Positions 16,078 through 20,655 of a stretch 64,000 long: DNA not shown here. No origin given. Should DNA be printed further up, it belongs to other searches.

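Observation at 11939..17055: Gene-conversion-like tract: two diverged paralogs share a 98.9% identical 828-bp C-terminal module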

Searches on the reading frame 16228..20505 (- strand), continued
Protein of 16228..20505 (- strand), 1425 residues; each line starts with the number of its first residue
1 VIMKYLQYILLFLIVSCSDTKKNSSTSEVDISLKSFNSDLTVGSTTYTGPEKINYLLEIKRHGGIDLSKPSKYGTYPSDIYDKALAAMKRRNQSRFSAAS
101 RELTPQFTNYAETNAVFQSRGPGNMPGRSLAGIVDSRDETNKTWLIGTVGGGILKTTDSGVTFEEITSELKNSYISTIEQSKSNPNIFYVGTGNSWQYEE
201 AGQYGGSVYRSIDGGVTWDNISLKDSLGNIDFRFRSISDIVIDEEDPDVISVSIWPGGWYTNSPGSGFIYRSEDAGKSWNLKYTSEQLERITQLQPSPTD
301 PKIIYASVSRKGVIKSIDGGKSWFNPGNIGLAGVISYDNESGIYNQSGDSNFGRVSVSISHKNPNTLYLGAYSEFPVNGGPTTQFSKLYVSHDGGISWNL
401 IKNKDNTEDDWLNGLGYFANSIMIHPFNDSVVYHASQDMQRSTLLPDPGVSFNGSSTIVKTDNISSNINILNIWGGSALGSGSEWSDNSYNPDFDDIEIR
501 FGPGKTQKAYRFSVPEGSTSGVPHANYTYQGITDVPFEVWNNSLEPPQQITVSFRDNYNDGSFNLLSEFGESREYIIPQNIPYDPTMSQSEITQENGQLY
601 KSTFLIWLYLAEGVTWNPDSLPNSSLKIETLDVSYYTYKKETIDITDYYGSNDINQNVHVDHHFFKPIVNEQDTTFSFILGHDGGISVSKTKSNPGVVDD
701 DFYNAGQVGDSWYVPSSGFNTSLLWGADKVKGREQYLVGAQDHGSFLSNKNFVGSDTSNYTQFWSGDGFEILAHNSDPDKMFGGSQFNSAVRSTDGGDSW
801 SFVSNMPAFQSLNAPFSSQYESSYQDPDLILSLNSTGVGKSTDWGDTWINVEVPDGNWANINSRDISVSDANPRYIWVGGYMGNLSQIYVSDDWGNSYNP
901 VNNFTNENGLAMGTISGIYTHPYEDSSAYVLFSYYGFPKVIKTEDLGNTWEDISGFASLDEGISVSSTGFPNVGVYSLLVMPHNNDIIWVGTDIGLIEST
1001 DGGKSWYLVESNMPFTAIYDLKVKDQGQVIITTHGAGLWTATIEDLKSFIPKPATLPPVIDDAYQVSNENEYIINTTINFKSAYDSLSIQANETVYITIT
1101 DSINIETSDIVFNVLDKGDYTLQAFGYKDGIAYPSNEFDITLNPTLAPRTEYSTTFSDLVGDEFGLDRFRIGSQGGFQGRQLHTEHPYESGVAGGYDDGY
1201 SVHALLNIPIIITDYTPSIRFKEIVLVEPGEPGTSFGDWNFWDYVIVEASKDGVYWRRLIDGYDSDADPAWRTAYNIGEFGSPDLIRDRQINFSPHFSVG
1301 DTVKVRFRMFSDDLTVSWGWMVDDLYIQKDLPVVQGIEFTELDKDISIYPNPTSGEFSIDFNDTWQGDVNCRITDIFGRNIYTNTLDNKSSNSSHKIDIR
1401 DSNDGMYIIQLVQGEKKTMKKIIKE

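Call 24: find_encoding_contigs(protein=P0004, flank=10000, max_places=4)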
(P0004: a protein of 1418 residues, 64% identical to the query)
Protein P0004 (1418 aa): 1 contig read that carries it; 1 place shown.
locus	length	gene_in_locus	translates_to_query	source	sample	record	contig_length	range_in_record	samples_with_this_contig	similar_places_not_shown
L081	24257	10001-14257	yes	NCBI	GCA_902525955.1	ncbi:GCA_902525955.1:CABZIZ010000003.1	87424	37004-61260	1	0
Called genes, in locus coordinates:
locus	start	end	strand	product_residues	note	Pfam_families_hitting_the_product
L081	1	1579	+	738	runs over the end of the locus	PF13328:HD_4, PF01966:HD (weak), PF04607:RelA_SpoT, PF02824:TGS, PF28438:RelA_RIS, PF13291:ACT_4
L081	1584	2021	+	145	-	PF01475:FUR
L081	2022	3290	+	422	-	PF00709:Adenylsucc_synt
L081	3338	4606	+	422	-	PF12890:DHOase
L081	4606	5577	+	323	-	PF00535:Glycos_transf_2, PF10111:Glyco_tranf_2_2 (weak)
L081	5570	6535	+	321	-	PF00535:Glycos_transf_2, PF10111:Glyco_tranf_2_2, PF13641:Glyco_tranf_2_3, PF13632:Glyco_trans_2_3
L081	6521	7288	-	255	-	PF13489:Methyltransf_23, PF08241:Methyltransf_11, PF08242:Methyltransf_12 (weak), PF13649:Methyltransf_25, PF13847:Methyltransf_31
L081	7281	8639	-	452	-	PF00206:Lyase_1, PF08328:ASL_C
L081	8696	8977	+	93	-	PF13510:Fer2_4 (weak), PF00111:Fer2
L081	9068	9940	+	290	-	PF00140:Sigma70_r1_2, PF04542:Sigma70_r2, PF04539:Sigma70_r3, PF08281:Sigma70_r4_2 (faint), PF04545:Sigma70_r4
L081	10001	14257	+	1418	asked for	PF15902:Sortilin-Vps10 (weak), PF18962:Por_Secre_tail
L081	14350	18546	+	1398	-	PF15902:Sortilin-Vps10 (weak), PF18962:Por_Secre_tail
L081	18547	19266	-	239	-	PF03741:TerC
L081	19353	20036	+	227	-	PF00005:ABC_tran, PF13304:AAA_21 (faint)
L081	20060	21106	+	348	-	PF01063:Aminotran_4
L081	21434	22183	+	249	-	PF03462:PCRF, PF00472:RF-1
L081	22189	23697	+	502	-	PF00070:Pyr_redox (faint), PF01593:Amino_oxidase, PF07992:Pyr_redox_2 (faint), PF13450:NAD_binding_8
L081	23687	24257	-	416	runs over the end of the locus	PF00355:Rieske, PF00848:Ring_hydroxyl_A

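Call 27: find_encoding_contigs(protein=P0099, flank=10000, max_places=4)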
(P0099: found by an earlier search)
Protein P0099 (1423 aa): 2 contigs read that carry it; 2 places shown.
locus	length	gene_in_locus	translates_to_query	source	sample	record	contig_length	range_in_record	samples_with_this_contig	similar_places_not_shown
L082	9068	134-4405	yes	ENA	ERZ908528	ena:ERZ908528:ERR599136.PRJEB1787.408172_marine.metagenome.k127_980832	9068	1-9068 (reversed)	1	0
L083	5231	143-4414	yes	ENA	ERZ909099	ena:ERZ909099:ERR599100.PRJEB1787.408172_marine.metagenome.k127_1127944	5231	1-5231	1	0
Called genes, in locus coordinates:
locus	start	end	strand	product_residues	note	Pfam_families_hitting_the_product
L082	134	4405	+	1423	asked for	PF15902:Sortilin-Vps10 (faint), PF18962:Por_Secre_tail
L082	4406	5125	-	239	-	PF03741:TerC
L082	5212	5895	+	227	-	PF00005:ABC_tran, PF13304:AAA_21 (faint)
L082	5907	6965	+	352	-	PF01063:Aminotran_4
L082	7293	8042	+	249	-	PF03462:PCRF, PF00472:RF-1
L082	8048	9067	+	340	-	?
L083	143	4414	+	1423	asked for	PF15902:Sortilin-Vps10 (faint), PF18962:Por_Secre_tail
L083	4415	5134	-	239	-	PF03741:TerC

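Call 28: find_encoding_contigs(protein=P0105, flank=10000, max_places=4)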
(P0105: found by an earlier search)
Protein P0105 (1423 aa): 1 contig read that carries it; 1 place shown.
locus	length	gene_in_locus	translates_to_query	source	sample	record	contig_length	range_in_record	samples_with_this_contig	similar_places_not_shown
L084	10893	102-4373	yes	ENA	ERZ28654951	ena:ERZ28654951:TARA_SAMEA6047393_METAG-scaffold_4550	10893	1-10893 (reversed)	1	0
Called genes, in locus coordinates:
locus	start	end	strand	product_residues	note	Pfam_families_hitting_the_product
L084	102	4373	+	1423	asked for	PF15902:Sortilin-Vps10 (faint), PF18962:Por_Secre_tail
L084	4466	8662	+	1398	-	PF02012:BNR (faint), PF15902:Sortilin-Vps10 (weak), PF18962:Por_Secre_tail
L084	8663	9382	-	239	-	PF03741:TerC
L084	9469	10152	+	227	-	PF00005:ABC_tran, PF13304:AAA_21 (faint)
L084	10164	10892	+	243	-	?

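Call 29: find_encoding_contigs(protein=P0111, flank=10000, max_places=4)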
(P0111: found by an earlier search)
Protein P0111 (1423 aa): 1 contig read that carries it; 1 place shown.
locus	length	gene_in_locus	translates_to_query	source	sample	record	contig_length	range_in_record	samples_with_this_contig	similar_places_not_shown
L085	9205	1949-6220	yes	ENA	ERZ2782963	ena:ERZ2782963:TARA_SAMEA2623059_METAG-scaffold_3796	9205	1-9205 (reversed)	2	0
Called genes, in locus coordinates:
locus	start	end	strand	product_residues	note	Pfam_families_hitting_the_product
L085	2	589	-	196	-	?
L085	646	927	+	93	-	PF13510:Fer2_4 (weak), PF00111:Fer2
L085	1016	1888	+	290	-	PF00140:Sigma70_r1_2, PF04542:Sigma70_r2, PF04539:Sigma70_r3, PF08281:Sigma70_r4_2 (faint), PF04545:Sigma70_r4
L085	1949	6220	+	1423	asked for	PF15902:Sortilin-Vps10 (faint), PF18962:Por_Secre_tail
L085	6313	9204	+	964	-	?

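Call 30: find_encoding_contigs(protein=P0103, flank=10000, max_places=4)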
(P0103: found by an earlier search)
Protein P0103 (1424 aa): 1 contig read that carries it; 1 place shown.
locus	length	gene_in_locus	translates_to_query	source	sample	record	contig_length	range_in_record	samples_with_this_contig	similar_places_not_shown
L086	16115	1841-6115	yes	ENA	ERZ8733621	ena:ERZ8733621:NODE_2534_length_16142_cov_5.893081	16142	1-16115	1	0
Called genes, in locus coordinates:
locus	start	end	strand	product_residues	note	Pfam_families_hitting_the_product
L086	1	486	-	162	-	?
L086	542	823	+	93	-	PF00111:Fer2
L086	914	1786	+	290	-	PF00140:Sigma70_r1_2, PF04542:Sigma70_r2, PF04539:Sigma70_r3, PF08281:Sigma70_r4_2 (faint), PF04545:Sigma70_r4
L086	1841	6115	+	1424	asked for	PF15902:Sortilin-Vps10 (faint), PF02012:BNR (faint), PF18962:Por_Secre_tail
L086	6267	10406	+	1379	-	PF15902:Sortilin-Vps10 (weak), PF18962:Por_Secre_tail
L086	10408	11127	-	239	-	PF03741:TerC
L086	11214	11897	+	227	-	PF00005:ABC_tran, PF13304:AAA_21 (faint)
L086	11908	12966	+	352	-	PF01063:Aminotran_4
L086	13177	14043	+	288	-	PF03462:PCRF, PF00472:RF-1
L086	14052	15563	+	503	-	PF07992:Pyr_redox_2 (faint), PF13450:NAD_binding_8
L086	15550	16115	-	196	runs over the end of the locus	?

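Call 31: find_encoding_contigs(protein=P0010, flank=10000, max_places=4)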
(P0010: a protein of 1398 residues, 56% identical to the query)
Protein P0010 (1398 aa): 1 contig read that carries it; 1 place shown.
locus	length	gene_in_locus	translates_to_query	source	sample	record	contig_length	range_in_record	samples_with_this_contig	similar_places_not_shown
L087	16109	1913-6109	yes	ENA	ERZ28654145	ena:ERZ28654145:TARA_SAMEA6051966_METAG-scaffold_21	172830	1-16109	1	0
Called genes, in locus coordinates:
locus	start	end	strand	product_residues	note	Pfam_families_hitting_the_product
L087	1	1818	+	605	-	?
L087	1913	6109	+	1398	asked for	PF15902:Sortilin-Vps10 (weak), PF18962:Por_Secre_tail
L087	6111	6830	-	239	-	PF03741:TerC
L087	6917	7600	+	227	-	PF00005:ABC_tran, PF13304:AAA_21 (faint)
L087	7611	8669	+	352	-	PF01063:Aminotran_4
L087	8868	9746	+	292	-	PF03462:PCRF, PF00472:RF-1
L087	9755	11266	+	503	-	PF01266:DAO (faint), PF01593:Amino_oxidase (weak), PF07992:Pyr_redox_2 (faint), PF13450:NAD_binding_8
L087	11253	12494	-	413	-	PF00355:Rieske, PF00848:Ring_hydroxyl_A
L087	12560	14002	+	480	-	PF03553:Na_H_antiporter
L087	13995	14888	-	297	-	PF16745:RsgA_N, PF03193:RsgA_GTPase, PF00071:Ras (faint), PF01926:MMR_HSR1 (weak), PF02421:FeoB_N (weak)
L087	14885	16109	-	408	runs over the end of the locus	PF04413:Glycos_transf_N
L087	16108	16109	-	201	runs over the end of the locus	PF03193:RsgA_GTPase (weak), PF00009:GTP_EFTU (faint), PF01926:MMR_HSR1, PF02421:FeoB_N (weak)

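Call 32: find_encoding_contigs(protein=P0139, flank=10000, max_places=4)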
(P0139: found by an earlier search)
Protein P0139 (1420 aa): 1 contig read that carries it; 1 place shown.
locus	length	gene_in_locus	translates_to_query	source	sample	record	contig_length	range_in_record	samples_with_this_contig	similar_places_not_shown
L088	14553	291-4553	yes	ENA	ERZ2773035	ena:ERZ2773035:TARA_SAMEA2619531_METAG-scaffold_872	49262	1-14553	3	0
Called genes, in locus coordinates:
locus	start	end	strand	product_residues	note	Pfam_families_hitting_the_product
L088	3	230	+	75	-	?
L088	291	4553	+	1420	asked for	PF15902:Sortilin-Vps10, PF18962:Por_Secre_tail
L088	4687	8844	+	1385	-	PF15902:Sortilin-Vps10 (weak), PF18962:Por_Secre_tail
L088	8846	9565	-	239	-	PF03741:TerC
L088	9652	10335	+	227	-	PF00005:ABC_tran, PF13304:AAA_21 (faint)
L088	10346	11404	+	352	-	PF01063:Aminotran_4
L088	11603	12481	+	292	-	PF03462:PCRF, PF00472:RF-1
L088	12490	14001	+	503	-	PF01593:Amino_oxidase (weak), PF07992:Pyr_redox_2 (faint), PF13450:NAD_binding_8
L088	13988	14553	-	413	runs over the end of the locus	PF00355:Rieske, PF00848:Ring_hydroxyl_A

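Call 57: find_encoding_contigs(protein=P0117, flank=7000, max_places=5)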
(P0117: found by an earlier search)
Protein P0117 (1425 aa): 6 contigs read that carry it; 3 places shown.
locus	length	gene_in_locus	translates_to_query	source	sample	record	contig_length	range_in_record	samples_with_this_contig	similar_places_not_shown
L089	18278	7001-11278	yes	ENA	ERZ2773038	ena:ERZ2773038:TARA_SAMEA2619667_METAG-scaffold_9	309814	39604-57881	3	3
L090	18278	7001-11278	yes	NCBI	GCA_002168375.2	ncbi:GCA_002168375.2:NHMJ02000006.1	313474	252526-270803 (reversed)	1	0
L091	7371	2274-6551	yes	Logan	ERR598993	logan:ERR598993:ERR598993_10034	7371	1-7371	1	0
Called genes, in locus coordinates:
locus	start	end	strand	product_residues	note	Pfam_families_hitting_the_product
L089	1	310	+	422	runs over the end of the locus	PF00709:Adenylsucc_synt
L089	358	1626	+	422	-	PF12890:DHOase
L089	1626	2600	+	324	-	PF00535:Glycos_transf_2, PF10111:Glyco_tranf_2_2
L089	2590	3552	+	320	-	PF00535:Glycos_transf_2, PF10111:Glyco_tranf_2_2, PF13641:Glyco_tranf_2_3, PF13632:Glyco_trans_2_3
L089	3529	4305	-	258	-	PF08241:Methyltransf_11, PF13489:Methyltransf_23, PF08242:Methyltransf_12 (weak), PF13649:Methyltransf_25 (weak), PF13847:Methyltransf_31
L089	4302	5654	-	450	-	PF00206:Lyase_1, PF08328:ASL_C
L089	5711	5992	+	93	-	PF00111:Fer2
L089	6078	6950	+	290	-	PF00140:Sigma70_r1_2, PF04542:Sigma70_r2, PF04539:Sigma70_r3, PF08281:Sigma70_r4_2 (faint), PF04545:Sigma70_r4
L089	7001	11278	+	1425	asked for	PF15902:Sortilin-Vps10 (faint), PF13810:DUF4185 (faint), PF18962:Por_Secre_tail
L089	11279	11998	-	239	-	PF03741:TerC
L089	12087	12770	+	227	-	PF02463:SMC_N (faint), PF00005:ABC_tran, PF13304:AAA_21 (faint)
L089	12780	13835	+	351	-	PF01063:Aminotran_4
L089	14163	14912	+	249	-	PF03462:PCRF, PF00472:RF-1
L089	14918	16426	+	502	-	PF00070:Pyr_redox (faint), PF01593:Amino_oxidase, PF07992:Pyr_redox_2 (faint), PF13450:NAD_binding_8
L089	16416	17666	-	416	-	PF00355:Rieske, PF00848:Ring_hydroxyl_A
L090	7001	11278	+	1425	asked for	PF15902:Sortilin-Vps10 (faint), PF13810:DUF4185 (faint), PF18962:Por_Secre_tail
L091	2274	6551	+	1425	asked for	PF15902:Sortilin-Vps10 (faint), PF13810:DUF4185 (faint), PF18962:Por_Secre_tail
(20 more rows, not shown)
